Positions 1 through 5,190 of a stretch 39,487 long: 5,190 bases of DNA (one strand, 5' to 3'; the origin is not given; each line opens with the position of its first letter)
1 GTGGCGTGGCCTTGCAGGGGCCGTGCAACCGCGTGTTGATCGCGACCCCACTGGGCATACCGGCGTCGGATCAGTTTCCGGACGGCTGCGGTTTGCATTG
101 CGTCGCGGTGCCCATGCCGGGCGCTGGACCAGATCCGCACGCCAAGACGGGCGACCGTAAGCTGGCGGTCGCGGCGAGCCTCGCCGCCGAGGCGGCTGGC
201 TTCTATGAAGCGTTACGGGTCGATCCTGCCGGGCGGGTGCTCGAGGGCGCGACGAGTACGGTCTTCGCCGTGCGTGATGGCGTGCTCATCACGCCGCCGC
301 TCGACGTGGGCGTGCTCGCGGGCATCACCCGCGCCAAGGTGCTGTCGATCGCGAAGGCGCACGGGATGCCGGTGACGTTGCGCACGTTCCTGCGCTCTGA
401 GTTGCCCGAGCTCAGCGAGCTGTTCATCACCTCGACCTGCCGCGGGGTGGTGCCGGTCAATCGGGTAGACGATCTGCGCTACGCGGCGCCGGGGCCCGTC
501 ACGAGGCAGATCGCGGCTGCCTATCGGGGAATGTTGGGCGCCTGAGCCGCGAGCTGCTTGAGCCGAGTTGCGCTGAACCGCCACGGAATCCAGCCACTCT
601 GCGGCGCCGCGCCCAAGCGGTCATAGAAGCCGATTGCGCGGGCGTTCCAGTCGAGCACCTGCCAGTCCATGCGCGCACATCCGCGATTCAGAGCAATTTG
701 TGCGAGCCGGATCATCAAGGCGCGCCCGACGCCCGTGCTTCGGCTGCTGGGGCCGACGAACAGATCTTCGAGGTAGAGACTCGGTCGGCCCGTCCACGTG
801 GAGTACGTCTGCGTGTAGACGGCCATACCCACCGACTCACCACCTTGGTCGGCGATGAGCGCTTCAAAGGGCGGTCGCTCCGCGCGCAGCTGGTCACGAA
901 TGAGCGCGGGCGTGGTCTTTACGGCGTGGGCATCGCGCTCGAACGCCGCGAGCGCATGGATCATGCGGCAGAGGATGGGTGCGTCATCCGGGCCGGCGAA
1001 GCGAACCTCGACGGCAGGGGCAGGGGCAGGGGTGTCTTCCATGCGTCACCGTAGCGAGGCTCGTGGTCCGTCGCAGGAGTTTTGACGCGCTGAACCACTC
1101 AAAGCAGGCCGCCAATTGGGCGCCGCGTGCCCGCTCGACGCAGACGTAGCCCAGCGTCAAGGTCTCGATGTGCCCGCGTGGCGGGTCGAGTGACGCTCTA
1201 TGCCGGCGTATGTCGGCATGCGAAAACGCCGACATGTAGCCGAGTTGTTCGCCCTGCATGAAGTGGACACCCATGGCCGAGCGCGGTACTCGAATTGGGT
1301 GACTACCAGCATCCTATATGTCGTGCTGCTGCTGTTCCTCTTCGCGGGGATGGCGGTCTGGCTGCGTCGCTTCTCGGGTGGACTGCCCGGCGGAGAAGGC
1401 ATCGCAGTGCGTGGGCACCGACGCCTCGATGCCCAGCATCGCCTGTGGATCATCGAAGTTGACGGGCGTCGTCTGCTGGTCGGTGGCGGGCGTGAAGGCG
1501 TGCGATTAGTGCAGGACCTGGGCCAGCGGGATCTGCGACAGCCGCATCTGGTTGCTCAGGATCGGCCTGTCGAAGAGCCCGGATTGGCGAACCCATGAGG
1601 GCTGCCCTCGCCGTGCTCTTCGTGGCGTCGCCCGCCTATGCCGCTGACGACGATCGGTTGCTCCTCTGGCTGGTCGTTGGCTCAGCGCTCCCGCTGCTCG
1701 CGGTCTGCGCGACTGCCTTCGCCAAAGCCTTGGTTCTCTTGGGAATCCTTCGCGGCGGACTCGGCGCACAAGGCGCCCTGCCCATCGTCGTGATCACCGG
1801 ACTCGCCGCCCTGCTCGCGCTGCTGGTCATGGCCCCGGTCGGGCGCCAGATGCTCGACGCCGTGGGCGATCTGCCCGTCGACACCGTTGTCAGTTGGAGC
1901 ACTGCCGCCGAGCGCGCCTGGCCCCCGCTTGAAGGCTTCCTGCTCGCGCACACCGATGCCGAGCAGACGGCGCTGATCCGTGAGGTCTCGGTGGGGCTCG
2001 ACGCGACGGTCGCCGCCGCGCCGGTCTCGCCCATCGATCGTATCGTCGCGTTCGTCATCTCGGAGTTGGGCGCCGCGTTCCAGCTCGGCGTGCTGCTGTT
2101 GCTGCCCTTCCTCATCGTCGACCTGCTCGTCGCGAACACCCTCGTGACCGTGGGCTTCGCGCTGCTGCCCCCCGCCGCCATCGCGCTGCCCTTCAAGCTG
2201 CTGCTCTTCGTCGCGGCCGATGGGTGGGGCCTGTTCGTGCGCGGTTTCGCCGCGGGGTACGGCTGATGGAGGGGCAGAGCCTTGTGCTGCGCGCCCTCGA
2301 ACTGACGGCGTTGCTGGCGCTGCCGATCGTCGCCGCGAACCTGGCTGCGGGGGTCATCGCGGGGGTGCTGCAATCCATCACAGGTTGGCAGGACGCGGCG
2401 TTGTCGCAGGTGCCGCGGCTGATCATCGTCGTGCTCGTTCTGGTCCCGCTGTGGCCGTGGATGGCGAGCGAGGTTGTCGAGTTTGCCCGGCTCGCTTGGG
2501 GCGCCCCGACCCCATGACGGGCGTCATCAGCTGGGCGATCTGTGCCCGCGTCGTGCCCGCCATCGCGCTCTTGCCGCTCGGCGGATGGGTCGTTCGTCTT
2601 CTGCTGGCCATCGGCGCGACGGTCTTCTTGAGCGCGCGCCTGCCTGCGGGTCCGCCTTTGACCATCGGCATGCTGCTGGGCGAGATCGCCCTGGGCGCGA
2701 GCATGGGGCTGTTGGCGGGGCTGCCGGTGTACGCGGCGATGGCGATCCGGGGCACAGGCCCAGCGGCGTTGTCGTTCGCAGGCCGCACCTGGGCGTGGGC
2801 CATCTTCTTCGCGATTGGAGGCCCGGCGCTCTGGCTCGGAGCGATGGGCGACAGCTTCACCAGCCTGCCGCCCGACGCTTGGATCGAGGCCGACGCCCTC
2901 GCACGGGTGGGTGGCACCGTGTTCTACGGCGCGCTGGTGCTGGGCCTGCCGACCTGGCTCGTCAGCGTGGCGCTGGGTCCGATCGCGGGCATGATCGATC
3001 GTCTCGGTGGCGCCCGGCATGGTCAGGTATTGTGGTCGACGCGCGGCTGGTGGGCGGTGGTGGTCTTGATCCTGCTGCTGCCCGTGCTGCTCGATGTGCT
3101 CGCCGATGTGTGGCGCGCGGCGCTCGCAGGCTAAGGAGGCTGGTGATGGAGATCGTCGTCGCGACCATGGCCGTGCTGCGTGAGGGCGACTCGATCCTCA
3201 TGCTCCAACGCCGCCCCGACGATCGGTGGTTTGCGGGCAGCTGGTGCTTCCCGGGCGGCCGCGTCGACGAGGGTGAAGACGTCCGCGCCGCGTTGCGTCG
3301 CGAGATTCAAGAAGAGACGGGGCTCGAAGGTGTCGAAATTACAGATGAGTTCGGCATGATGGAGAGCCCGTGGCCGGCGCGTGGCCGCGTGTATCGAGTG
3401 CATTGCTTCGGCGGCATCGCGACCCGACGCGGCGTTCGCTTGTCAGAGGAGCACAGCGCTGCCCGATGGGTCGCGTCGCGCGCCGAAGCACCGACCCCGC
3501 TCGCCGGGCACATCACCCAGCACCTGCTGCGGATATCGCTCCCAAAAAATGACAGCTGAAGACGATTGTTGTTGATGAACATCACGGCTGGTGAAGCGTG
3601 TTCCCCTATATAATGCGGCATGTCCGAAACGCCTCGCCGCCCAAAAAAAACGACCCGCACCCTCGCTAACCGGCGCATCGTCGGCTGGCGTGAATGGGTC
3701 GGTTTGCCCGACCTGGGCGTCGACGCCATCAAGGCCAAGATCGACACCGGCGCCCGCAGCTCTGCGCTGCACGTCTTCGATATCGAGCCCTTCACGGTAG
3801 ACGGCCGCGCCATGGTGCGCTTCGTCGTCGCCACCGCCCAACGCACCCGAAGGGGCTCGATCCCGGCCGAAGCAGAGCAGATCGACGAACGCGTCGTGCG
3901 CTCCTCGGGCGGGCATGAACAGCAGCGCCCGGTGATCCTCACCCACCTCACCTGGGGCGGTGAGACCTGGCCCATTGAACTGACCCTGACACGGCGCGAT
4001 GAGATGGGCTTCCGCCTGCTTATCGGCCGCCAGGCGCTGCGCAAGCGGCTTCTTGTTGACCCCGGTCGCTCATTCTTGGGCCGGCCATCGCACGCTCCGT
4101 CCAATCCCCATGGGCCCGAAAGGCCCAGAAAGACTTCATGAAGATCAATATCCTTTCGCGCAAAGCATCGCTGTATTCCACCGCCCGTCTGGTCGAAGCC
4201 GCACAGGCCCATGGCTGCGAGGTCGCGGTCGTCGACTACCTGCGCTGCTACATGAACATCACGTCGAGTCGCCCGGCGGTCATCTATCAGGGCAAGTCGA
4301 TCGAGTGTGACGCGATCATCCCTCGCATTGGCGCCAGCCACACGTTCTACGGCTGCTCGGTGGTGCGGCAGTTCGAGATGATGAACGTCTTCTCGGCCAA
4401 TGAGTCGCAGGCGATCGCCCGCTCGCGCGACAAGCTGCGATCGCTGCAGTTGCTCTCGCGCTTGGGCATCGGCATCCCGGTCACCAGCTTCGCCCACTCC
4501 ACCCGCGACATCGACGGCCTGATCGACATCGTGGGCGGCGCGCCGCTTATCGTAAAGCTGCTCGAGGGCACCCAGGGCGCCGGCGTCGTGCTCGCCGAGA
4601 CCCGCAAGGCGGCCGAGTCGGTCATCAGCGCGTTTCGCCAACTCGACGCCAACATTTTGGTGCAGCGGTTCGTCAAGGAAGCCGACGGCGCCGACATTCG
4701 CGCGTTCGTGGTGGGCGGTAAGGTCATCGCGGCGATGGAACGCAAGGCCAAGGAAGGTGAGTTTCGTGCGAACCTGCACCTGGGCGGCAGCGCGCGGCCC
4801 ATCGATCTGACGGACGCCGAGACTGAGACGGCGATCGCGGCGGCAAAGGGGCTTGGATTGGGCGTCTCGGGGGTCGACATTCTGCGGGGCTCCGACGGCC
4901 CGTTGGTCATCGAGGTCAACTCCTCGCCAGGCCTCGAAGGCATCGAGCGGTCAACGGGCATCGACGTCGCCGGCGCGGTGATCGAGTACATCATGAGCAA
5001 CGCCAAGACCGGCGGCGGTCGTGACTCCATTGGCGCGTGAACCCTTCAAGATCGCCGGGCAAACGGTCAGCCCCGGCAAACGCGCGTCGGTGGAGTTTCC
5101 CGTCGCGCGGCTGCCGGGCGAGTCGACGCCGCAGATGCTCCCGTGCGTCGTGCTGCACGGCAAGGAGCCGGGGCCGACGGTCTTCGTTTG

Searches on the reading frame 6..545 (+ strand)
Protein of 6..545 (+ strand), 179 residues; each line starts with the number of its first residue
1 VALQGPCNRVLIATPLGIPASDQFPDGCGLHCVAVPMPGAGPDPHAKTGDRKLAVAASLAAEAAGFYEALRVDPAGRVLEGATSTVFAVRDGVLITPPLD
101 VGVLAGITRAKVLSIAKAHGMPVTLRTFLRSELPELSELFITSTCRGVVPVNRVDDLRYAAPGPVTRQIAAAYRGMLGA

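Call 7: search_protein_families(library=pfam, proteins=[window:6-545:+], max_evalue=0.01)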
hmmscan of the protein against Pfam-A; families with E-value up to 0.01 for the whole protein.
window:6-545:+ (179 aa): 1 family
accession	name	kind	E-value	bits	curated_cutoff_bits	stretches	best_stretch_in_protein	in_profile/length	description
PF01063.24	Aminotran_4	-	7.5e-33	114.7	28.5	1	37-154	106-223/223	Amino-transferase class IV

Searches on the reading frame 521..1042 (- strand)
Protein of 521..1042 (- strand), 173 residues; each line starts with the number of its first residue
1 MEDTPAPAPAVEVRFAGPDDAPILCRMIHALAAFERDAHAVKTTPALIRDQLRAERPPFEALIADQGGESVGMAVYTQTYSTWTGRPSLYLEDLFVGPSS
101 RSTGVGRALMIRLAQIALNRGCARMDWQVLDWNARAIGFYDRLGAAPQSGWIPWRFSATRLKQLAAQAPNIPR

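Call 76: search_protein_families(library=pfam, proteins=[window:521-1042:-], max_evalue=0.01)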
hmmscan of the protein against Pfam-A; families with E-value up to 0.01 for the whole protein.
window:521-1042:- (173 aa): 3 families
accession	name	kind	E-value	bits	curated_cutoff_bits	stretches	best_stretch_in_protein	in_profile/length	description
PF00583.31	Acetyltransf_1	-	7.4e-18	65.4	20.7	1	45-144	19-115/116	Acetyltransferase (GNAT) family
PF13508.13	Acetyltransf_7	-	1.3e-09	38.7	27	1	61-144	5-81/84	Acetyltransferase (GNAT) domain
PF13673.13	Acetyltransf_10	-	1.2e-05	25.7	23.6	1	57-144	29-106/128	Acetyltransferase (GNAT) domain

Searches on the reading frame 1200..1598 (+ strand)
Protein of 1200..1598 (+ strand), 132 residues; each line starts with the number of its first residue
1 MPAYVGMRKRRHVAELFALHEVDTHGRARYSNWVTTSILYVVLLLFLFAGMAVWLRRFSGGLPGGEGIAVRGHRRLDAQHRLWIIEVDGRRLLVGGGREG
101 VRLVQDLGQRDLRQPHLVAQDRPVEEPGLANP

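Call 76: search_protein_families(library=pfam, proteins=[window:1200-1598:+], max_evalue=0.01)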
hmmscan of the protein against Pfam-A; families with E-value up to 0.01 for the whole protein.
window:1200-1598:+ (132 aa): 1 family
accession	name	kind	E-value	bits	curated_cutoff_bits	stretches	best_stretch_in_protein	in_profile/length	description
PF04347.18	FliO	-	1e-07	32.4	22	1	55-122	3-76/91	Flagellar biosynthesis protein, FliO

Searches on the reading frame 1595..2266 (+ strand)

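Call 7: search_protein_families(library=pfam, proteins=[window:1595-2266:+], max_evalue=0.01)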
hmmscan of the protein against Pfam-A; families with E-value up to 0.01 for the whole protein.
window:1595-2266:+ (223 aa): 1 family
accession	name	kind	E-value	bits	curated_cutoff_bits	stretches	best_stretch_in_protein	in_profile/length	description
PF00813.25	FliP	-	5.5e-46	157.4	26.9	1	28-216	4-189/191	FliP family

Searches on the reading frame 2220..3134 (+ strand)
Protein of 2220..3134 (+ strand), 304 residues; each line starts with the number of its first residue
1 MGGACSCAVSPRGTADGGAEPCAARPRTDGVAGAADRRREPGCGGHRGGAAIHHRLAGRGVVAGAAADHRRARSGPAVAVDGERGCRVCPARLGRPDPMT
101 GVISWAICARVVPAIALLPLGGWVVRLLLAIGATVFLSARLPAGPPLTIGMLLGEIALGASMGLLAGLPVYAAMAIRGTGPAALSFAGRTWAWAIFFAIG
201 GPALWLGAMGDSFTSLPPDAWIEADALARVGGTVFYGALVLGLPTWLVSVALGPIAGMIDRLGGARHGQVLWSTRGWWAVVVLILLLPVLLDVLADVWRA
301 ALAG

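Call 7: search_protein_families(library=pfam, proteins=[window:2220-3134:+], max_evalue=0.01)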
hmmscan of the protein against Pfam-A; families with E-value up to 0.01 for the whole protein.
window:2220-3134:+ (304 aa): 1 family
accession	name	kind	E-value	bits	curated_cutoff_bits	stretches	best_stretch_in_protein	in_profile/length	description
PF01311.25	Bac_export_1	-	6.5e-08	32.9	27.8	1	191-297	118-226/230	Bacterial export proteins, family 1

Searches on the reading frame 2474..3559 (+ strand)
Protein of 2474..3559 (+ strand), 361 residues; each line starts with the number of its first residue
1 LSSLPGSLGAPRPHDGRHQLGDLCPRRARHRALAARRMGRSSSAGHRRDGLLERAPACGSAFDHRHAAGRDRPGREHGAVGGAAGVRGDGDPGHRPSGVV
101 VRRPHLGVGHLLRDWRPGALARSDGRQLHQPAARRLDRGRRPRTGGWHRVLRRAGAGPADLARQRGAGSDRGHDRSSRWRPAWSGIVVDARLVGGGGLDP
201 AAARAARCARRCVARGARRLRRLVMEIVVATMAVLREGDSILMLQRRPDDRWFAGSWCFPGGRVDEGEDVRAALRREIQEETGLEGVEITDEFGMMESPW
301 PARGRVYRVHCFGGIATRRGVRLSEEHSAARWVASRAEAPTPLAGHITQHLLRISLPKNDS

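Call 76: search_protein_families(library=pfam, proteins=[window:2474-3559:+], max_evalue=0.01)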
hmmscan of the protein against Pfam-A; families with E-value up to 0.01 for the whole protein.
window:2474-3559:+ (361 aa): 3 families
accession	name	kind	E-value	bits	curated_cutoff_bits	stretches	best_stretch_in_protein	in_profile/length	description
PF00293.34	NUDIX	-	4.2e-19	69.3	21.1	1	229-335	4-115/134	NUDIX domain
PF14815.12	NUDIX_4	-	4.2e-08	33.4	35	1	231-288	1-55/113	NUDIX domain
PF22327.2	Nudt16-like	-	0.00057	20.3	27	1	253-285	31-64/161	U8 snoRNA-decapping enzyme-like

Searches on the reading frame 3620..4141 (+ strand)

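Call 7: search_protein_families(library=pfam, proteins=[window:3620-4141:+], max_evalue=0.01)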
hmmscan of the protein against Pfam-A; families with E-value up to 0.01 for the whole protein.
window:3620-4141:+ (173 aa): 1 family
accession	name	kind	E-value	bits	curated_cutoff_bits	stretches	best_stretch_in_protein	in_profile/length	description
PF05618.17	Zn_protease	-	9.2e-35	120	27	1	20-153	1-134/138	Putative ATP-dependent zinc protease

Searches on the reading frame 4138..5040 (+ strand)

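Call 7: search_protein_families(library=pfam, proteins=[window:4138-5040:+], max_evalue=0.01)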
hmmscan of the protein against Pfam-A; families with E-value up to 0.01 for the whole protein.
window:4138-5040:+ (300 aa): 7 families
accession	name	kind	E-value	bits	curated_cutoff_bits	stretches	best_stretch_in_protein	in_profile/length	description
PF08443.16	RimK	-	7.1e-63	212.1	21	1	97-285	2-188/188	RimK-like ATP-grasp domain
PF18030.7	Rimk_N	-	3.4e-40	136.7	26.4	1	1-93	1-94/94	RimK PreATP-grasp domain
PF02955.21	GSH-S_ATP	-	1.4e-17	64.2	23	1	113-271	12-172/175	Prokaryotic glutathione synthetase, ATP-grasp domain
PF02655.19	ATP-grasp_3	-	1.7e-07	31.9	23.2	1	98-262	3-155/160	ATP-grasp domain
PF14397.11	ATPgrasp_ST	-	4.1e-07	29.9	31.4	0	231-270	221-262/278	Sugar-transfer associated ATP-grasp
PF14243.11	R2K_3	-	0.0026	18.4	26.3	1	117-262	27-150/169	ATP-grasp domain, R2K clade family 3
PF07478.18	Dala_Dala_lig_C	-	0.0026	17.8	24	0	134-266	36-178/204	D-ala D-ala ligase C-terminus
